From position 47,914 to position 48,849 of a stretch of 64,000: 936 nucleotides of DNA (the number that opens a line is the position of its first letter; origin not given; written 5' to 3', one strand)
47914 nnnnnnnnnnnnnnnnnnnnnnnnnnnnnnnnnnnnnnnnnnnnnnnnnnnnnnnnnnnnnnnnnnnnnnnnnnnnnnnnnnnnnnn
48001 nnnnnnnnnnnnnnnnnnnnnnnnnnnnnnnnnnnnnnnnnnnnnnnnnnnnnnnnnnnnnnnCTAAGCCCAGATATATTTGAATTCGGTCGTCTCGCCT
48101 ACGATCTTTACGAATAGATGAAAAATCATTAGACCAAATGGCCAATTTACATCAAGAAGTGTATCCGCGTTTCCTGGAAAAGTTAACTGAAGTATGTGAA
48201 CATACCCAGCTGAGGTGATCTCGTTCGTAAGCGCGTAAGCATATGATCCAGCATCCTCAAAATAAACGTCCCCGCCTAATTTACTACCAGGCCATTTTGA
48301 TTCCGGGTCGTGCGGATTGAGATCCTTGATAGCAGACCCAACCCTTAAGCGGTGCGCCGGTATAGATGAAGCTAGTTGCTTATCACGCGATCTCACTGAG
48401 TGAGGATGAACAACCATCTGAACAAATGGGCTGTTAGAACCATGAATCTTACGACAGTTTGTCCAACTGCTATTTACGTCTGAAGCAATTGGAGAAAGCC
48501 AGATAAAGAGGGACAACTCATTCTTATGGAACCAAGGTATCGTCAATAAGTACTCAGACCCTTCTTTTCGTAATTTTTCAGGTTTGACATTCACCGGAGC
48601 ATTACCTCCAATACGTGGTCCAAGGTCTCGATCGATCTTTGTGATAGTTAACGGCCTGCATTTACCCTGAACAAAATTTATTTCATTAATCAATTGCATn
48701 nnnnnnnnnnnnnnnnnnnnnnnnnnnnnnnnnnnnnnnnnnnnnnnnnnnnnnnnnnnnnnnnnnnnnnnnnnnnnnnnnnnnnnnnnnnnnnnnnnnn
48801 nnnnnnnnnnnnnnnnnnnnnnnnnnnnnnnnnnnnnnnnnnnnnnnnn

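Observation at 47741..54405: About 1 kb duplicated module: YwqG-like gene + intergenic region + toxin leader, joined to two unrelated toxin bodies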

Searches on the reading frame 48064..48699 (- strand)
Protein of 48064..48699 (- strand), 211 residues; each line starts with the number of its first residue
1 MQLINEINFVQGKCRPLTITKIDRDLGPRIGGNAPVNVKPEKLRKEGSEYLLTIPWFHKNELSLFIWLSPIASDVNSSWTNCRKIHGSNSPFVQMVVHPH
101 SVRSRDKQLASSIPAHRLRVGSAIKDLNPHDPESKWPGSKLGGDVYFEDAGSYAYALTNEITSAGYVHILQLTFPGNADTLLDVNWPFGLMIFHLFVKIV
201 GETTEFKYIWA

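Call 8: search_protein_families(library=pfam, max_evalue=0.01, proteins=[window:48064-48699:-])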
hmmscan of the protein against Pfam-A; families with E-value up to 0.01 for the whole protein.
window:48064-48699:- (211 aa): 0 families

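Call 9: find_homologous_proteins(query=window:48064-48699:-, max_evalue=0.001)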
Query window:48064-48699:- (211 aa): 1 proteins with E <= 0.001 among 50 candidates.
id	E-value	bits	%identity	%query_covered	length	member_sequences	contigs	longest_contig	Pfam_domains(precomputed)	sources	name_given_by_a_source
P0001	1.9e-142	490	100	100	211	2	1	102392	-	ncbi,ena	-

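Call 12: search_protein_families(library=pfam, max_evalue=10, proteins=[window:48064-48699:-])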
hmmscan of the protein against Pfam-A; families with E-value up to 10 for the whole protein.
window:48064-48699:- (211 aa): 0 families

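Call 14: find_encoding_contigs(protein=P0001, flank=10000, max_places=6)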
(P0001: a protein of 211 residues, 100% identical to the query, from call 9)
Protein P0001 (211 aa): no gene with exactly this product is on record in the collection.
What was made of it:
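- Tried and rejected: The exact-protein look-up found nothing on record (call 14), so the remaining ~38 kb of the 102-kb contig could not be read.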

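Call 23: predict_structure(alignment_id=A1)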
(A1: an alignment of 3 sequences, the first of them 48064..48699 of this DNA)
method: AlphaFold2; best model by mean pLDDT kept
length: 211 residues; sequences in the alignment: 3
mean_pLDDT: 36.3   pTM: 0.38
mean pLDDT of the five models: 36.3, 34.6, 33.8, 32.2, 30.5
residues with pLDDT >= 90: 0; 70-90: 0; 50-70: 11; < 50: 200
segments of 3 or more residues with pLDDT < 50: 1-50, 55-58, 67-192, 200-211
pLDDT, mean of each block of 10 residues (from residue 1): 26 26 32 41 45 48 46 30 27 28 25 24 36 39 41 42 37 39 40 48 43 38
secondary structure, 60 per line:
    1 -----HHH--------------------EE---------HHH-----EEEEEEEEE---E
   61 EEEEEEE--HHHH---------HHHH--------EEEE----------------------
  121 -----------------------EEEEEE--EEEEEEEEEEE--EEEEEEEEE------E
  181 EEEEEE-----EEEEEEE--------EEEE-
elements in order: E48-56 E60-67 H70-73 H83-86 E95-98 E144-149 E152-162 E165-173 E180-186 E192-198 E207-210
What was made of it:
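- Tried and rejected: With only 3 sequences it was useless (pLDDT 36, call 23).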

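Call 24: search_protein_representatives(alignment_id=A1)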
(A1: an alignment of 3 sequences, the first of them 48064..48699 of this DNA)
Query: 3 sequences, 209 profile positions. Proteins with E-value up to 0.001 (for the whole library): 285; up to 1e-10: 178; up to 1e-30: 22. The best 150 are listed.
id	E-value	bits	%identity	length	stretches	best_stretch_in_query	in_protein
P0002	1.5e-64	233.5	-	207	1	5-193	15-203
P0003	7.0e-56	205.2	-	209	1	9-209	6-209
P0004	3.1e-49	183.5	-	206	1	5-209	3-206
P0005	3.1e-47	177.0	-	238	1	7-208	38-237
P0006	2.3e-46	174.1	-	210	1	10-209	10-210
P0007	9.7e-46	172.1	-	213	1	8-208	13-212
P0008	9.5e-41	155.8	-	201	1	9-209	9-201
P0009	2.2e-40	154.6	-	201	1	8-209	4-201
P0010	6.5e-39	149.8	-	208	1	13-197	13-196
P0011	1.5e-38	148.6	-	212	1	11-209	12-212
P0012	4.0e-37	143.9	-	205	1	10-209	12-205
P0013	5.8e-35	136.9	-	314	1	9-209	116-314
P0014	1.1e-34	136.0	-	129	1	87-209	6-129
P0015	1.8e-34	135.2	-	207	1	13-207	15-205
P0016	5.0e-34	133.8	-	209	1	12-208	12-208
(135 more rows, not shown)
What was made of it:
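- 48064..48699 (-): TYPP/YwqG-like gene copy 1, 211 aa and intact. Predicted orphan immunity gene for CT-A toxins. Family of 285 representative clusters (call 24).
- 285 representative clusters, nearly all stand-alone proteins of about 205 aa (call 24).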

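Call 26: search_protein_families(library=pfam, alignment_id=A2, max_evalue=0.1)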
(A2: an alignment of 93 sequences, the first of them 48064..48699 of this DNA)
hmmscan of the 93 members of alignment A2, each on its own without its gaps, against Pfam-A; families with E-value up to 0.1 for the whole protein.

A. member 1, window:48064-48699:- (211 aa): 0 families

B. families by the number of members that match (of 93 scanned): 9 families
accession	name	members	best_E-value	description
PF09234.15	DUF1963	5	0.014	Domain of unknown function (DUF1963)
PF20076.4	DUF6472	1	0.0083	Domain of unknown function (DUF6472)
PF22774.2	DNAJC11_beta-barrel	1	0.015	DNAJC11, beta-barrel domain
PF15086.11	UPF0542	1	0.029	Uncharacterised protein family UPF0542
PF14713.11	DUF4464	1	0.036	Domain of unknown function (DUF4464)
PF14452.12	Multi_ubiq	1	0.042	Multiubiquitin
PF03659.20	Glyco_hydro_71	1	0.044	Glycosyl hydrolase family 71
PF07828.18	PA-IL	1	0.059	PA-IL-like protein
PF15878.10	Frey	1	0.083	Protein Frey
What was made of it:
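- On Pfam DUF1963 (PF09234) / YwqG family: 5 of 93 family members give weak hits, best E = 0.014 (call 26).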

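Call 27: search_solved_structures(query=A2, max_evalue=10, show_alignments=2)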
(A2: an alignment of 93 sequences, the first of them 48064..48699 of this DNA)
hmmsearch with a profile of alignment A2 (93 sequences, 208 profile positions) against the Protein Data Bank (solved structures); distinct sequences matched with E-value up to 10: 1.
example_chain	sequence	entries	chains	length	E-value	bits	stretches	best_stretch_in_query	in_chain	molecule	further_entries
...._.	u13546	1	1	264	0.31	13.8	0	119-151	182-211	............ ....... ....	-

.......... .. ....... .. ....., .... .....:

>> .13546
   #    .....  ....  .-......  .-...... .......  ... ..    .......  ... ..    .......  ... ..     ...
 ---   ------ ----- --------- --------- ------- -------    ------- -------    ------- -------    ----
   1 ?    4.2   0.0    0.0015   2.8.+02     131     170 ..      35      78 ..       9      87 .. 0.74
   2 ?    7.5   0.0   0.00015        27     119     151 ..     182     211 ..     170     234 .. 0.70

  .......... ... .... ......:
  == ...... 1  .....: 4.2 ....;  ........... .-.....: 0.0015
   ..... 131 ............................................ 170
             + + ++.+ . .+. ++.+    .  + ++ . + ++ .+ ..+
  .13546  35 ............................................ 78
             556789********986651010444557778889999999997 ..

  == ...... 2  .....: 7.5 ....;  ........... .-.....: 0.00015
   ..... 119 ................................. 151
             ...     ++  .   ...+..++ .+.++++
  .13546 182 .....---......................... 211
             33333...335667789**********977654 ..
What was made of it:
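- YwqG (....) is the only PDB sequence hit (call 27).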

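Call 28: find_homologous_proteins(query=A2, max_evalue=0.00001)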
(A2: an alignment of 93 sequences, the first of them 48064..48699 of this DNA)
Query A2 (93 sequences) (211 aa, profile of the alignment): 3 proteins with E <= 0.00001 among 3160 candidates.
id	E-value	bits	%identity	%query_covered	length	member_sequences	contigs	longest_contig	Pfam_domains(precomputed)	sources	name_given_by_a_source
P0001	3.5e-54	202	100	100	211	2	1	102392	-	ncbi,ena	-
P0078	1.5e-49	186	27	89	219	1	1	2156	-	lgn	-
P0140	1.2e-43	167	39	29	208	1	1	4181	-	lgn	-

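Call 33: find_related_loci(query=window:48064-48699:-, collection=genome_contigs, flank=10000)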
Query window:48064-48699:- (211 aa) in genome_contigs; peptide patterns used: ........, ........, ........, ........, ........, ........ (x = any residue, [..] = any of these).
80 stretches matched a pattern, but none encodes a relative of the query by tblastn (E <= 1e-3).

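Call 34: find_encoding_contigs(protein=P0002, flank=8000, max_places=4)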
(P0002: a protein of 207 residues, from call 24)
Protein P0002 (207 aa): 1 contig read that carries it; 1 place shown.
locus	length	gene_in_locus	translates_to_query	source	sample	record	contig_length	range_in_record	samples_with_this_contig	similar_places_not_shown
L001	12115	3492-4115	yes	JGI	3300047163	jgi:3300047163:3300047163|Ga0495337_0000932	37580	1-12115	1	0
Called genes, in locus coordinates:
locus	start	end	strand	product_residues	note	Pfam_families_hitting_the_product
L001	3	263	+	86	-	?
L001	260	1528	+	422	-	PF02844:GARS_N, PF01071:GARS_A, PF02843:GARS_C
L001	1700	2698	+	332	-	PF03572:Peptidase_S41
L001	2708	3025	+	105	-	PF12305:DUF3630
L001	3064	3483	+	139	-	-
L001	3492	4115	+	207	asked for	-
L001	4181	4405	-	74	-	PF18495:VbhA (weak)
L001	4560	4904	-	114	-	PF13744:HTH_37 (weak)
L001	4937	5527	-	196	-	PF02661:Fic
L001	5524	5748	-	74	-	PF18495:VbhA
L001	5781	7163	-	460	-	PF07335:Glyco_hydro_75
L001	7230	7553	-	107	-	PF03647:Tmemb_14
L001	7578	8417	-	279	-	PF00106:adh_short, PF08659:KR, PF13561:adh_short_C2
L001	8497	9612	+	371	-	-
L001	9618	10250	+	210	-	PF13500:AAA_26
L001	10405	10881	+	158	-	-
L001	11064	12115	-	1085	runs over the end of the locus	PF13545:HTH_Crp_2 (faint), PF13174:TPR_6 (faint), PF12802:MarR_2 (faint), PF13412:HTH_24 (weak), PF01978:TrmB (faint), PF13424:TPR_12 (faint), PF13432:TPR_16 (faint), PF07719:TPR_2 (faint), +4 more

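Call 35: find_encoding_contigs(protein=P0003, flank=8000, max_places=4)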
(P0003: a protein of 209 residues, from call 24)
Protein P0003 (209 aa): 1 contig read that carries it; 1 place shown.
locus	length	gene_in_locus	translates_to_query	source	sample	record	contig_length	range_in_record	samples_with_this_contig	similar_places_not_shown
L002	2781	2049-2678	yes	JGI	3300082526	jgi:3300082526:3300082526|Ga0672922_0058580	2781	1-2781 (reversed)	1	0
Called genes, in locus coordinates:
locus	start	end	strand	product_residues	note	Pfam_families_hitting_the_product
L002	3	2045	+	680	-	?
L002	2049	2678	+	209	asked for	-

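Call 37: search_protein_families(library=pfam, max_evalue=0.01, proteins=[L002:3-2045:+, L001:3064-3483:+, L001:2708-3025:+])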
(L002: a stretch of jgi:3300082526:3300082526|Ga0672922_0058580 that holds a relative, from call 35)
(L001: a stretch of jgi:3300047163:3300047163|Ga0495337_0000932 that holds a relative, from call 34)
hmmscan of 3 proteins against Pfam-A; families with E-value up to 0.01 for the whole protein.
L002:3-2045:+ (680 aa): 6 families
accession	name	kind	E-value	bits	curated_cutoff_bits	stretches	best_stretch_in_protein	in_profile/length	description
PF07591.16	PT-HINT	-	6.9e-19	68.9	27.7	1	421-556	2-137/137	Pretoxin HINT domain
PF08517.17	AXH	-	7.2e-07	30.2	33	1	415-497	1-86/116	Ataxin-1 and HBP1 module (AXH)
PF05593.20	RHS_repeat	-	1.6e-05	25.6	22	0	6-38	1-33/38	RHS Repeat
PF05203.21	Hom_end_hint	-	1.7e-05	25.3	32.1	1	414-445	1-32/228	Hom_end-associated Hint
PF14623.11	Vint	-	5.1e-05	23.6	27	1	414-509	2-82/166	Hint-domain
PF01079.26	Hint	-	0.0055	16.8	29.7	1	411-446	10-45/213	Hint module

L001:3064-3483:+ (139 aa): 0 families

L001:2708-3025:+ (105 aa): 1 family
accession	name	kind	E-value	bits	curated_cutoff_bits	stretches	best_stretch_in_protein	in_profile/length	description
PF12305.13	DUF3630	-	1e-12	48.4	25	1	11-99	3-93/94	Protein of unknown function (DUF3630)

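Call 38: find_encoding_contigs(protein=P0004, flank=8000, max_places=3)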
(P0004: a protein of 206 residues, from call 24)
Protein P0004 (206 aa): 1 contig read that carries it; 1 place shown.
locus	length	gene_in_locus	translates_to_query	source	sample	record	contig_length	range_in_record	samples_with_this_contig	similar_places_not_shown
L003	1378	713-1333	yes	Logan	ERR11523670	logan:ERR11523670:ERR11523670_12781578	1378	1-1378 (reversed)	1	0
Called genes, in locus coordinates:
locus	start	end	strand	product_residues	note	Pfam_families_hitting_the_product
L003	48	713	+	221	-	PF07591:PT-HINT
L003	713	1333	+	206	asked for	-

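Call 39: find_encoding_contigs(protein=P0006, flank=8000, max_places=3)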
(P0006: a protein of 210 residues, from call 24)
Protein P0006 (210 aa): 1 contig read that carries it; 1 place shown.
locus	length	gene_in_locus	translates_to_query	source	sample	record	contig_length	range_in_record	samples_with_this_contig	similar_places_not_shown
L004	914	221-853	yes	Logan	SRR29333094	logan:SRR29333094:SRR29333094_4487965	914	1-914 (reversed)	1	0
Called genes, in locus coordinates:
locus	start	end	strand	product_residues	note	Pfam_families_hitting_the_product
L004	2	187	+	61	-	?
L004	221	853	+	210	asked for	-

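Call 40: find_encoding_contigs(protein=P0007, flank=8000, max_places=3)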
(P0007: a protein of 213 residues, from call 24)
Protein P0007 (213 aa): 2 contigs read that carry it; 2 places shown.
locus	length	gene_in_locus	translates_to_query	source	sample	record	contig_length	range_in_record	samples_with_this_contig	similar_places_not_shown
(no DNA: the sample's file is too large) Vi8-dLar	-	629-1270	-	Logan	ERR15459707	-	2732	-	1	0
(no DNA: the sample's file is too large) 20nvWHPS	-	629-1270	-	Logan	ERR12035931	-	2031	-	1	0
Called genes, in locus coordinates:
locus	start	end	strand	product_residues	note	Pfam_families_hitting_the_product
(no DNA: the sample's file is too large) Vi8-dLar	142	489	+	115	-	-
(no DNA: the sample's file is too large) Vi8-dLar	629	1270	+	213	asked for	-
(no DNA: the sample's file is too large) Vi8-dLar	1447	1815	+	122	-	PF12680:SnoaL_2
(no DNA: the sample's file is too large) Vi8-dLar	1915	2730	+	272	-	?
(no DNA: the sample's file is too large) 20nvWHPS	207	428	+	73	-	-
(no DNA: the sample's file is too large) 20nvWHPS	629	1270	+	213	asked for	-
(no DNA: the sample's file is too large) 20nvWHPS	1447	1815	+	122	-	PF12680:SnoaL_2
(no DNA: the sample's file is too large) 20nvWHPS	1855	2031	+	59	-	?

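Call 46: predict_structure(alignment_id=A2)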
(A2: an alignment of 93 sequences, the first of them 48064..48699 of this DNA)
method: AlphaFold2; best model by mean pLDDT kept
length: 211 residues; sequences in the alignment: 93
mean_pLDDT: 94.9   pTM: 0.91
mean pLDDT of the five models: 94.9, 94.5, 94.5, 94.1, 93.8
residues with pLDDT >= 90: 193; 70-90: 10; 50-70: 8; < 50: 0
segments of 3 or more residues with pLDDT < 50: none
pLDDT, mean of each block of 10 residues (from residue 1): 65 96 97 98 93 95 96 95 97 98 98 98 97 97 93 95 97 98 96 97 96 97
secondary structure, 60 per line:
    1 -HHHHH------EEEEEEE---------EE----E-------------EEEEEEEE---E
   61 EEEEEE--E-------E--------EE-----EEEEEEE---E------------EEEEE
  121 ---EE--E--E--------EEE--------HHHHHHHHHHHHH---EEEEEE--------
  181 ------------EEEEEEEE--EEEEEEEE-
elements in order: H2-6 E13-19 E49-56 E60-66 E93-99 E116-120 E140-142 H151-163 E167-172 E193-200 E203-210
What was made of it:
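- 48064..48699 (-): AF2 pLDDT 94.9 (call 46).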

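Call 52: fold_search(model_id=the predicted structure, library=pdb)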
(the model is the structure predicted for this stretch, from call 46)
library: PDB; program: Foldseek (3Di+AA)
matches with E <= 10: 485; with E <= 0.001: 0
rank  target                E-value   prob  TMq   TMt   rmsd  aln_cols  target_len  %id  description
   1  5n48_C                9.5e-02  0.16  0.14  0.17  16.3       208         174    9  Structure of Anticalin N9B in complex with extra-domain B of human oncofetal fibronectin (released 2018-02-14)
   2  5n48_A                2.0e-01  0.13  0.15  0.17  14.8       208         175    9  Structure of Anticalin N9B in complex with extra-domain B of human oncofetal fibronectin (released 2018-02-14)
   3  5n47_C                2.2e-01  0.08  0.14  0.16  13.8       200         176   11  Structure of Anticalin N7E in complex with the three-domain fragment Fn7B8 of human oncofetal fibronectin (released 2018-02-14)
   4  6s8v_A                2.3e-01  0.07  0.13  0.16  15.0       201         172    8  Structure of the high affinity Anticalin P3D11 in complex with the human CD98 heavy chain ectodomain (released 2020-03-04)
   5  5n47_A                2.7e-01  0.08  0.14  0.16  14.0       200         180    8  Structure of Anticalin N7E in complex with the three-domain fragment Fn7B8 of human oncofetal fibronectin (released 2018-02-14)
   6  5n47_E                3.4e-01  0.07  0.14  0.16  14.1       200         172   10  Structure of Anticalin N7E in complex with the three-domain fragment Fn7B8 of human oncofetal fibronectin (released 2018-02-14)
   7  1x8u_B                3.7e-01  0.05  0.13  0.15  13.8       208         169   10  Crystal structure of Siderocalin (NGAL, Lipocalin 2) complexed with Carboxymycobactin T (released 2005-01-25)
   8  9ppp_A                3.7e-01  0.04  0.13  0.12  20.2       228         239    7  Structure of Alpha Appendage of AP2 bound to the extended FxDxF motif derived of CCDC32 (released 2026-04-08)
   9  1l6m_A                3.9e-01  0.07  0.16  0.18  13.2       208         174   10  Neutrophil Gelatinase-associated Lipocalin is a Novel Bacteriostatic Agent that Interferes with Siderophore-mediated I (released 2003-03-11)
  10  1qqs_A                4.1e-01  0.07  0.16  0.17  14.1       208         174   10  NEUTROPHIL GELATINASE ASSOCIATED LIPOCALIN HOMODIMER (released 2000-04-21)
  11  3ped_B                4.1e-01  0.06  0.14  0.16  14.4       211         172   10  Siderocalin Recognitin of Carboxymycobactins: Interference by the immune system in intracellular iron acquisition by M (released 2011-10-05)
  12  8a6l_C                4.4e-01  0.06  0.13  0.15  14.2       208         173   10  Human 4F2hc-LAT2 heterodimeric amino acid transporter in complex with anticalin D11vs (released 2022-11-09)
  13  3fw5_A                4.4e-01  0.06  0.15  0.16  14.2       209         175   10  Crystal structure of Siderocalin (NGAL, Lipocalin 2) complexed with Ferric 4-methyl-catechol (released 2010-05-05)
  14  5mhh                  4.6e-01  0.06  0.14  0.16  14.0       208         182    9  Crystal structure of engineered human lipocalin 2 carrying p-boronophenylalanine at position 36 (released 2017-10-11)
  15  3fw4_A                4.6e-01  0.06  0.14  0.16  14.7       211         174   11  Crystal structure of Siderocalin (NGAL, Lipocalin 2) complexed with Ferric Catechol (released 2010-05-05)
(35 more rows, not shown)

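Call 59: find_encoding_contigs(protein=P0005, flank=6000, max_places=3)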
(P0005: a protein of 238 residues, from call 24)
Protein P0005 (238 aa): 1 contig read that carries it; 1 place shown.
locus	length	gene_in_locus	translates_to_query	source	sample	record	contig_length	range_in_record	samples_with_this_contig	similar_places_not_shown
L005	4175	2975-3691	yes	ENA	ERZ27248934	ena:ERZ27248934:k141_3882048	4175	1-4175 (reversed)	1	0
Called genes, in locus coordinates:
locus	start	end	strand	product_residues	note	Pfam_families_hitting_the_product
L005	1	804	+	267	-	?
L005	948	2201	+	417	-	PF00211:Guanylate_cyc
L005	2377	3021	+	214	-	PF21176:RecR_HhH, PF02132:RecR_ZnF, PF01751:Toprim, PF13662:Toprim_4, PF21175:RecR_C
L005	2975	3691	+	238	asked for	-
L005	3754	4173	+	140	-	?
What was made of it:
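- Three family contexts (L001, L005 and the P0007 contigs) show no adjacent toxin (calls 34, 40, 59).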
